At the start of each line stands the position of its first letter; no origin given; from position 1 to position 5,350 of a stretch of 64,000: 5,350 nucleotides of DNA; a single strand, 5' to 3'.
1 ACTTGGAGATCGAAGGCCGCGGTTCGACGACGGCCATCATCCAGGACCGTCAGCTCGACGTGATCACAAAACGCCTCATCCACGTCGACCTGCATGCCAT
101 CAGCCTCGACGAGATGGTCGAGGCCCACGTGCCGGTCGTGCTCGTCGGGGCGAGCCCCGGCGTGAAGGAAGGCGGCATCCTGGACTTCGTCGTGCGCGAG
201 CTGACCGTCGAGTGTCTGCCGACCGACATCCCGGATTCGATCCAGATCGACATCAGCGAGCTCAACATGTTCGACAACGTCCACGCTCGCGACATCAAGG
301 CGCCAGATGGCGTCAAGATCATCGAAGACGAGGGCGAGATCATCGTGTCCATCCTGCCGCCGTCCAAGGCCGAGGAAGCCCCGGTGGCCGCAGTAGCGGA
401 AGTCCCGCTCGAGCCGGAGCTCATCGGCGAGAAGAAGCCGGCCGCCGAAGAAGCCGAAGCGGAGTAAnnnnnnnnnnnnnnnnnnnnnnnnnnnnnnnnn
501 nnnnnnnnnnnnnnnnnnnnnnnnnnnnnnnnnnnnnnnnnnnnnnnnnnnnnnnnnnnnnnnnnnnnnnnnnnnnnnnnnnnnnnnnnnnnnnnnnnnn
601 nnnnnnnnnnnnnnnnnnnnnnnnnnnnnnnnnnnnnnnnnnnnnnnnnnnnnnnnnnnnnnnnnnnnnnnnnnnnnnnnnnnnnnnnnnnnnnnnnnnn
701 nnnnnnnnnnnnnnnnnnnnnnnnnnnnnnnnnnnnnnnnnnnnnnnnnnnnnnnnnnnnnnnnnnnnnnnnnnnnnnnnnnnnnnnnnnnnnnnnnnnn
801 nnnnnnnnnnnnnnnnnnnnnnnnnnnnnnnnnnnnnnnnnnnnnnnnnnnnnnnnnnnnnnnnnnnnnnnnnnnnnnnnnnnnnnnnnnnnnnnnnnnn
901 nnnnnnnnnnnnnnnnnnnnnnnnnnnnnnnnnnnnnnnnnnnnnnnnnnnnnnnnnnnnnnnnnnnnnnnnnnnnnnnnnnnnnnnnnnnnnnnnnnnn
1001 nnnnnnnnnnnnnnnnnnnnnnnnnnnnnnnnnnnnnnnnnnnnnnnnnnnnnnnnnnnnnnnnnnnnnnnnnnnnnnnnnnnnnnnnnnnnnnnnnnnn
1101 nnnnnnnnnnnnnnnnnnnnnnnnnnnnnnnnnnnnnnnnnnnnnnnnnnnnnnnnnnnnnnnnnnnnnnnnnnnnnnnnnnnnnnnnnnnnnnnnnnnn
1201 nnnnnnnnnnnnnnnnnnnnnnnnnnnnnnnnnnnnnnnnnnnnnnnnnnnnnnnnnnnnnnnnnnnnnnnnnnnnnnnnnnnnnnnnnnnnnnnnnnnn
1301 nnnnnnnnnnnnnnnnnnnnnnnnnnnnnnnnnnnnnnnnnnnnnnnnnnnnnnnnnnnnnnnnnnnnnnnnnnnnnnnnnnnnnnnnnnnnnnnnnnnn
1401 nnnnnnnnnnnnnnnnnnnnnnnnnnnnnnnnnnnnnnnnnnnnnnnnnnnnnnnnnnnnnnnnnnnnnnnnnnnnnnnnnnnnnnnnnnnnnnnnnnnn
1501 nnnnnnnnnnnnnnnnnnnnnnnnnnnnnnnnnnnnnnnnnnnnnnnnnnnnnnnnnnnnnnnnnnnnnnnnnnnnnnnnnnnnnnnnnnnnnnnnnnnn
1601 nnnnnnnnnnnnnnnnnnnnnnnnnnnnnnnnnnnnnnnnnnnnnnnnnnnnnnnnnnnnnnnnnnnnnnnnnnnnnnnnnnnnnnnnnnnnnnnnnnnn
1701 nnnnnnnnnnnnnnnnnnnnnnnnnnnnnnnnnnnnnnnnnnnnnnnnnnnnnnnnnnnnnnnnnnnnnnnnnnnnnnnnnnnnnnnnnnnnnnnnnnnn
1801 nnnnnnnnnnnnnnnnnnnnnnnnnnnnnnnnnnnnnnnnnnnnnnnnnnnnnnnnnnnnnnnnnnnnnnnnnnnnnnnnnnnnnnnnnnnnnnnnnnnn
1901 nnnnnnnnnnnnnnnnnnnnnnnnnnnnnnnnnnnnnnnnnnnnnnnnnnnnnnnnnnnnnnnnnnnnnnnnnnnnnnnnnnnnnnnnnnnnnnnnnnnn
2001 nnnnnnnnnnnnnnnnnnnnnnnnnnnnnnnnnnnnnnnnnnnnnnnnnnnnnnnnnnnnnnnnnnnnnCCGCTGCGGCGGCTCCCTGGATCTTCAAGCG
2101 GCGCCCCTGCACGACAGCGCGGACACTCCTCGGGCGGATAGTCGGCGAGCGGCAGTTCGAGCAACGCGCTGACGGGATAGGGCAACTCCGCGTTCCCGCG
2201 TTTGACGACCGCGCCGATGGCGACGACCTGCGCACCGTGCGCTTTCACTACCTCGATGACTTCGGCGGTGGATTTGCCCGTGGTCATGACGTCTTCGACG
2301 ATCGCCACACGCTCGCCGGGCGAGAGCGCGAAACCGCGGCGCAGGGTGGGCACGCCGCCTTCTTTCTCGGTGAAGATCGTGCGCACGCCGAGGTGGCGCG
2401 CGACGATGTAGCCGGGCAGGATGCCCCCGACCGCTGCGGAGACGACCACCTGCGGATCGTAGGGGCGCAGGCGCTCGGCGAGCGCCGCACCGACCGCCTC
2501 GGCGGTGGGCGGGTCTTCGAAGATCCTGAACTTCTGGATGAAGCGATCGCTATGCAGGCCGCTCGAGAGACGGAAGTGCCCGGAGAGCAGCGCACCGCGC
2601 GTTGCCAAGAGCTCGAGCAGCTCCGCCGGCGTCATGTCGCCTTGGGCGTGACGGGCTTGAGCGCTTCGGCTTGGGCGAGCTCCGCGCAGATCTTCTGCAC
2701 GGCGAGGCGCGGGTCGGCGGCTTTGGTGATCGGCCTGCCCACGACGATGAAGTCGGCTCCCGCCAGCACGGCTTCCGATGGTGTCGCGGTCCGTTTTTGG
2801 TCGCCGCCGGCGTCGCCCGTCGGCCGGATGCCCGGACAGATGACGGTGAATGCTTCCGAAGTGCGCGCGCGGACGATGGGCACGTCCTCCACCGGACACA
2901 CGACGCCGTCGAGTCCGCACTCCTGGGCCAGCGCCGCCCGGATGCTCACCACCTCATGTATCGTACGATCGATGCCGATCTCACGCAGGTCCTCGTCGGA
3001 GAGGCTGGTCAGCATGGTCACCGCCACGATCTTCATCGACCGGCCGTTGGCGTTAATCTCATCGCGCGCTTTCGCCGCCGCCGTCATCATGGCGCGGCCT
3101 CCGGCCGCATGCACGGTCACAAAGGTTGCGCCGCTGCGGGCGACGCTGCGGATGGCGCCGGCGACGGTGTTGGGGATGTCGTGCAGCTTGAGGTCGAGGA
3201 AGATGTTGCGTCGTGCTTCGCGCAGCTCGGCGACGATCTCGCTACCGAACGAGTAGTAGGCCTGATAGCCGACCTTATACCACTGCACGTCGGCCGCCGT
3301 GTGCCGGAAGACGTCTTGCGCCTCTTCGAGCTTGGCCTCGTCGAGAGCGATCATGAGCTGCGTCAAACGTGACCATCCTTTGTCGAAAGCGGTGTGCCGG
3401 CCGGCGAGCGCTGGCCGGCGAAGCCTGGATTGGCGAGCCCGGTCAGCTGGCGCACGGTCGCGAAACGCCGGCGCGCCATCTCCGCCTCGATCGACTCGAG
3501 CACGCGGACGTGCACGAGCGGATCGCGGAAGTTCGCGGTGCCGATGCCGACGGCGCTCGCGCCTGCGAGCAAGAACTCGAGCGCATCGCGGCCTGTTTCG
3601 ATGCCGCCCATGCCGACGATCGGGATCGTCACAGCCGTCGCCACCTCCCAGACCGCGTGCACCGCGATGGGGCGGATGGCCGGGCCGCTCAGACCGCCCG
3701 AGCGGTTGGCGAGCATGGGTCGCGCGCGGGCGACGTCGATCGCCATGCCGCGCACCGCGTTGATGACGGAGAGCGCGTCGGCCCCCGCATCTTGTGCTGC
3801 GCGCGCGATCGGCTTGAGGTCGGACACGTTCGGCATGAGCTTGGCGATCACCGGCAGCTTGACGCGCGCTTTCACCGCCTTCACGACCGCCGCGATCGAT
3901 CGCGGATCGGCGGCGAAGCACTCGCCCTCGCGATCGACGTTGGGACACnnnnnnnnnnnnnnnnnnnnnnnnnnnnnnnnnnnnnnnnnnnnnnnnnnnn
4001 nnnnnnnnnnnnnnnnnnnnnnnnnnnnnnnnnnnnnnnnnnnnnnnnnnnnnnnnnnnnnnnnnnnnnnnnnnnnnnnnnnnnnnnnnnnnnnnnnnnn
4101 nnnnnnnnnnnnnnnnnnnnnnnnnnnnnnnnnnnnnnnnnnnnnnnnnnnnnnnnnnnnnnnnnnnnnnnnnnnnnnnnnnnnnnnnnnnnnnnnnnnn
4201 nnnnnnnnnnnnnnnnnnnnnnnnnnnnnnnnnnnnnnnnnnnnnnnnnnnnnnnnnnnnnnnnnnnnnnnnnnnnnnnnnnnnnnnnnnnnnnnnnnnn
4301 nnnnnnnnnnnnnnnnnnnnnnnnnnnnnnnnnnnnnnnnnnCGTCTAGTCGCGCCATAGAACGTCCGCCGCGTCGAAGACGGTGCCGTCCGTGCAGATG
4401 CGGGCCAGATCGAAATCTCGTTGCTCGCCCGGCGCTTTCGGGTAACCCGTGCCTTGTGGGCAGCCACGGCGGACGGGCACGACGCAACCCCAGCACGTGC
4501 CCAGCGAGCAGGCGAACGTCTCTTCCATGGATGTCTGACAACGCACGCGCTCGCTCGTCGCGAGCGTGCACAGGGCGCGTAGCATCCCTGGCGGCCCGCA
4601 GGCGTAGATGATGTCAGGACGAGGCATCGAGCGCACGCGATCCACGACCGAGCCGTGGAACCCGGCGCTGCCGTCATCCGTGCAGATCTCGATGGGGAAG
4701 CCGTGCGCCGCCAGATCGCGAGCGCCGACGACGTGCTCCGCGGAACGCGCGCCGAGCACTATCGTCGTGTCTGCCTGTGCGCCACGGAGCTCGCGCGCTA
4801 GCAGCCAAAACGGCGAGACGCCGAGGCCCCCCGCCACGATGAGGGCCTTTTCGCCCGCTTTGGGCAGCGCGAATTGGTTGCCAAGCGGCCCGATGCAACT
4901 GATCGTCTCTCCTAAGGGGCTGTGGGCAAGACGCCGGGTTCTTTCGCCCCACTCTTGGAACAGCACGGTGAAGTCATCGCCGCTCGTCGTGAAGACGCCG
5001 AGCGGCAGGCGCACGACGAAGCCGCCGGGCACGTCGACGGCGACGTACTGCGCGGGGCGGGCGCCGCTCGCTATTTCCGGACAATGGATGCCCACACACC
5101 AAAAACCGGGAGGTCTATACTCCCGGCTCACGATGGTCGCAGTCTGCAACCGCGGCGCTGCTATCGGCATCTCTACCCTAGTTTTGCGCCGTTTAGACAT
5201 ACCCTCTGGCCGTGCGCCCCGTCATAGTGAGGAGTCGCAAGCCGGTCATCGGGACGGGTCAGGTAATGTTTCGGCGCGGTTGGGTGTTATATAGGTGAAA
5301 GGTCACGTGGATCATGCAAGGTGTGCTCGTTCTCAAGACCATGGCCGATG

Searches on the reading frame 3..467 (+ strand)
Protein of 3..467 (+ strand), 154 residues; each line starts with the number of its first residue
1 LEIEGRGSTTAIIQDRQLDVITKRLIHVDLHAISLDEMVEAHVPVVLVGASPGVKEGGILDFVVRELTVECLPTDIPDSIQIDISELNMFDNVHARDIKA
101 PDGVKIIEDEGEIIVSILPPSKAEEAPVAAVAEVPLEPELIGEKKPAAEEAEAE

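Call 62: search_protein_families(library=pfam, alignment_id=A6, max_evalue=0.01)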
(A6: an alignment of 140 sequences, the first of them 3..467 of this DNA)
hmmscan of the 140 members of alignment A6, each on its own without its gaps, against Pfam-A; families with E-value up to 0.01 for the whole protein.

A. member 1, window:3-467:+ (154 aa): 2 families
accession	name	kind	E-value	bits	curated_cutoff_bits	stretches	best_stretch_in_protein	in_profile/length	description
PF14693.11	Ribosomal_TL5_C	-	5e-29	100.9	27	1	39-120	2-83/84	Ribosomal protein TL5, C-terminal domain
PF01386.24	Ribosomal_L25p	-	0.0087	16.9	23.6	0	2-30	57-82/82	Ribosomal L25p family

B. families by the number of members that match (of 140 scanned): 37 families (the first 25 are shown)
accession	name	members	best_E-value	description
PF00211.25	Guanylate_cyc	3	1.8e-08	Adenylate and Guanylate cyclase catalytic domain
PF00578.27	AhpC-TSA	2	5e-19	AhpC/TSA family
PF08534.16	Redoxin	2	9.2e-19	Redoxin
PF00702.32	Hydrolase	2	8.4e-08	haloacid dehalogenase-like hydrolase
PF13191.12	AAA_16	2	0.00037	AAA ATPase domain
PF01180.27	DHO_dh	1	4.4e-75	Dihydroorotate dehydrogenase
PF01195.25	Pept_tRNA_hydro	1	3.7e-63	Peptidyl-tRNA hydrolase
PF05988.18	DUF899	1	1.1e-37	Bacterial protein of unknown function (DUF899)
PF00122.25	E1-E2_ATPase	1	1.9e-33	E1-E2 ATPase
PF04402.19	SIMPL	1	5.5e-33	Protein of unknown function (DUF541)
PF14693.11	Ribosomal_TL5_C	1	5e-29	Ribosomal protein TL5, C-terminal domain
PF02834.22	LigT_PEase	1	3.3e-26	LigT like Phosphoesterase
PF00462.30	Glutaredoxin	1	1.5e-14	Glutaredoxin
PF01722.23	BolA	1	1.1e-13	BolA-like protein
PF13563.12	2_5_RNA_ligase2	1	2e-13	2'-5' RNA ligase superfamily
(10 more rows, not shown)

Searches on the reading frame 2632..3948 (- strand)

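Call 20: search_protein_families(library=pfam, proteins=[window:2632-3948:-], max_evalue=0.001)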
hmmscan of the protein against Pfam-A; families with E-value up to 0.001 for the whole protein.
window:2632-3948:- (438 aa): 1 family
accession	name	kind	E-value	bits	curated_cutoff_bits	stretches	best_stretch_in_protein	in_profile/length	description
PF00215.30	OMPdecase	-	7.2e-57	193.2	27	1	197-420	2-221/221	Orotidine 5'-phosphate decarboxylase / HUMPS family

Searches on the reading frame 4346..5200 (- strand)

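Call 20: search_protein_families(library=pfam, proteins=[window:4346-5200:-], max_evalue=0.001)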
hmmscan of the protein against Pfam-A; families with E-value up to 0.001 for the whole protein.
window:4346-5200:- (284 aa): 2 families
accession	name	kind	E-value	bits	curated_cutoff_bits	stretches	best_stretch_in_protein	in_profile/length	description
PF10418.14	DHODB_Fe-S_bind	-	8.3e-06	25.9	23.9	0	226-245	1-20/41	Iron-sulfur cluster binding domain of dihydroorotate dehydrogenase B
PF00175.26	NAD_binding_1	-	0.00031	21.8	22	0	122-211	2-108/109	Oxidoreductase NAD-binding domain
